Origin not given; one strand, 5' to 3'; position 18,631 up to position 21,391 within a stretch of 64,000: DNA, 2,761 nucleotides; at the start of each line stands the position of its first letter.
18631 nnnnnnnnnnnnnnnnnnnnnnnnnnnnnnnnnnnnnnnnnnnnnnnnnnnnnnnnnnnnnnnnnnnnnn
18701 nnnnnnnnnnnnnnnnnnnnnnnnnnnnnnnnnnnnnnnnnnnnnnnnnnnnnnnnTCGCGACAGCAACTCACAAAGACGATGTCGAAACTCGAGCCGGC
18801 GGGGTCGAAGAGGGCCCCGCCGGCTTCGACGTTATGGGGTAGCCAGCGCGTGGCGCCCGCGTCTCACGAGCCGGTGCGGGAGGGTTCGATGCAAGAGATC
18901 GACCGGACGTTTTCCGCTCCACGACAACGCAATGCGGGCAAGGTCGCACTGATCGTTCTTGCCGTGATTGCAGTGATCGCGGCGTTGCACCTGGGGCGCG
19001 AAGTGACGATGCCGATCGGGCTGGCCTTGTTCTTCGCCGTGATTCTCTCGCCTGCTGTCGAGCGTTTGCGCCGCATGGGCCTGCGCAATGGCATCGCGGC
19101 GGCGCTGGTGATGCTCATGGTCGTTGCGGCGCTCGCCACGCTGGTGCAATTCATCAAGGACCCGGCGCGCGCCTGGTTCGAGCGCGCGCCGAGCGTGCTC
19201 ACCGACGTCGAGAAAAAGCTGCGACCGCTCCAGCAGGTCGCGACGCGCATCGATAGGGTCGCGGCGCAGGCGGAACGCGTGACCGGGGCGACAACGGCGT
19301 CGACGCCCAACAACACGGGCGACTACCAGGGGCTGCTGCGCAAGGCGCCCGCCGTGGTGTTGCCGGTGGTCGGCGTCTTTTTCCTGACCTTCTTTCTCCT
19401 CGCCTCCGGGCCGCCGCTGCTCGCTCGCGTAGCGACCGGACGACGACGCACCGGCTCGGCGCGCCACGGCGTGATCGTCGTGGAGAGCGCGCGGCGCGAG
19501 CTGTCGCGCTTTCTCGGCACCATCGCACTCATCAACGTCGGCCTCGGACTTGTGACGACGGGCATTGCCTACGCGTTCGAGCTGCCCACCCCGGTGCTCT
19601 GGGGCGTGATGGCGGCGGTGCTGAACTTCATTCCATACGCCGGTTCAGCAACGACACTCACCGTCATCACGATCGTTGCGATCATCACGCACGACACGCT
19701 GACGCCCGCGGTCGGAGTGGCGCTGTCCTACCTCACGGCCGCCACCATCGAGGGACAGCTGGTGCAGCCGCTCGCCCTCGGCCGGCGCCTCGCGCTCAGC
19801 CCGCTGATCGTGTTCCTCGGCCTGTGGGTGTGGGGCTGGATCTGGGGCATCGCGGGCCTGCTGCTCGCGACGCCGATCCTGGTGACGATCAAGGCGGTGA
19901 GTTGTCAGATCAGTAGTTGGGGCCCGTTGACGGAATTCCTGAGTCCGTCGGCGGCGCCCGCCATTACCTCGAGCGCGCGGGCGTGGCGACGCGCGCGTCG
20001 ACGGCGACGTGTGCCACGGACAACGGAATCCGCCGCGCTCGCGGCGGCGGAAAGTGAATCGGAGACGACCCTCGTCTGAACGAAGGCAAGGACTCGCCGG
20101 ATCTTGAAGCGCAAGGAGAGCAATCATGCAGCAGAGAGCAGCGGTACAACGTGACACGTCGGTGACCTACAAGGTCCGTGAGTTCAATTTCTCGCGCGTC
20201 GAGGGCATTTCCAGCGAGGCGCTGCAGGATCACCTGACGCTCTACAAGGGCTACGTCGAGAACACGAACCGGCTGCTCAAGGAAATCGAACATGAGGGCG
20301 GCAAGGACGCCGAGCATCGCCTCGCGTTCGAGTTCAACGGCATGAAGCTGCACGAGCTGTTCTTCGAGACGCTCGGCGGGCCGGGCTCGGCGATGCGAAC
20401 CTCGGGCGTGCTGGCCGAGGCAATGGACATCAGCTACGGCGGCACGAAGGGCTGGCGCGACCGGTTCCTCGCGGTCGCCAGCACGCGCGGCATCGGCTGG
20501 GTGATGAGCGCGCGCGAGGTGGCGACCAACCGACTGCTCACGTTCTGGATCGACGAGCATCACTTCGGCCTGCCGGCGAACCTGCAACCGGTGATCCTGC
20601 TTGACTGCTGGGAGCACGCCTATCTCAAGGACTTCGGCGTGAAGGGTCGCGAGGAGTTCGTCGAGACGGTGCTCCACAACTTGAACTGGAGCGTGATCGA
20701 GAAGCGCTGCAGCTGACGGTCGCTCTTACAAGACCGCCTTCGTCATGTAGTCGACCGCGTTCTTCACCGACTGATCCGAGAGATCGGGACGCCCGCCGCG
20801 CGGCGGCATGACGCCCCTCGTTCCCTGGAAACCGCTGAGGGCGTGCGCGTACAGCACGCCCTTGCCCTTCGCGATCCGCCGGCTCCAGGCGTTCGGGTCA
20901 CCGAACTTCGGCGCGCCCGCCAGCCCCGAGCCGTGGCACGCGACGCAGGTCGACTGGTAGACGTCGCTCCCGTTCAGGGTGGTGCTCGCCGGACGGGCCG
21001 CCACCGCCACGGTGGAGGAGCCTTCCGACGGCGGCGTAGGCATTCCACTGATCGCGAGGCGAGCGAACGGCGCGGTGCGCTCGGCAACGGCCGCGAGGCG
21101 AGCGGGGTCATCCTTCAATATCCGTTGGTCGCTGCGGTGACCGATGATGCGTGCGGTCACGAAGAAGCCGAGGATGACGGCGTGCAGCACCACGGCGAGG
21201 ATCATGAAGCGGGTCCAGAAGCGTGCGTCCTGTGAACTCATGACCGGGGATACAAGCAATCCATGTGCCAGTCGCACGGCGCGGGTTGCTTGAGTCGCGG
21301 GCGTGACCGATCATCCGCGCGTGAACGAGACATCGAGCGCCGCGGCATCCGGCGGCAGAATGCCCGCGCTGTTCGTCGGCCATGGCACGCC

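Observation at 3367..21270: Six strong sigma54 -24/-12 promoter matches, all intergenic, five of them correctly placed before small envelope/stress genes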

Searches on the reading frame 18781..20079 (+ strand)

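Call 36: search_protein_families(library=pfam, proteins=[window:18781-20079:+], max_evalue=0.01)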
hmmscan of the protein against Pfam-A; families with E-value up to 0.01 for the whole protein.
window:18781-20079:+ (432 aa): 1 family
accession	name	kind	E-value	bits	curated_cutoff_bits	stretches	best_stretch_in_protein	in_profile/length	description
PF01594.21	AI-2E_transport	-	4.6e-39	134.9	34.3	1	57-373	4-322/327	AI-2E family transporter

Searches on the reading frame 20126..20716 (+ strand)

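Call 36: search_protein_families(library=pfam, proteins=[window:20126-20716:+], max_evalue=0.01)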
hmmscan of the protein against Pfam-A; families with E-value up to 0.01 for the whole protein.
window:20126-20716:+ (196 aa): 2 families
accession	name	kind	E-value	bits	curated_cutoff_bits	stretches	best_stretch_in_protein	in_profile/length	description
PF02777.23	Sod_Fe_C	-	1.6e-15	57.4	20.9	1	93-194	2-102/102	Iron/manganese superoxide dismutases, C-terminal domain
PF00081.27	Sod_Fe_N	-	0.0045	17.9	27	1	28-83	18-81/82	Iron/manganese superoxide dismutases, alpha-hairpin domain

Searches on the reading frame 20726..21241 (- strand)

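Call 9: search_protein_families(library=pfam, proteins=[window:20726-21241:-], max_evalue=0.01)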
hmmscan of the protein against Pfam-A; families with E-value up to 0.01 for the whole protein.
window:20726-21241:- (171 aa): 2 families
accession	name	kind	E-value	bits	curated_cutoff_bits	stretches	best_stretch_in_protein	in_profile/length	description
PF13442.11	Cytochrome_CBB3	-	4.3e-13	49.8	27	1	90-166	5-68/68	Cytochrome C oxidase, cbb3-type, subunit III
PF00034.26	Cytochrom_C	-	5e-08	34.6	21.3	1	90-167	3-87/90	Cytochrome c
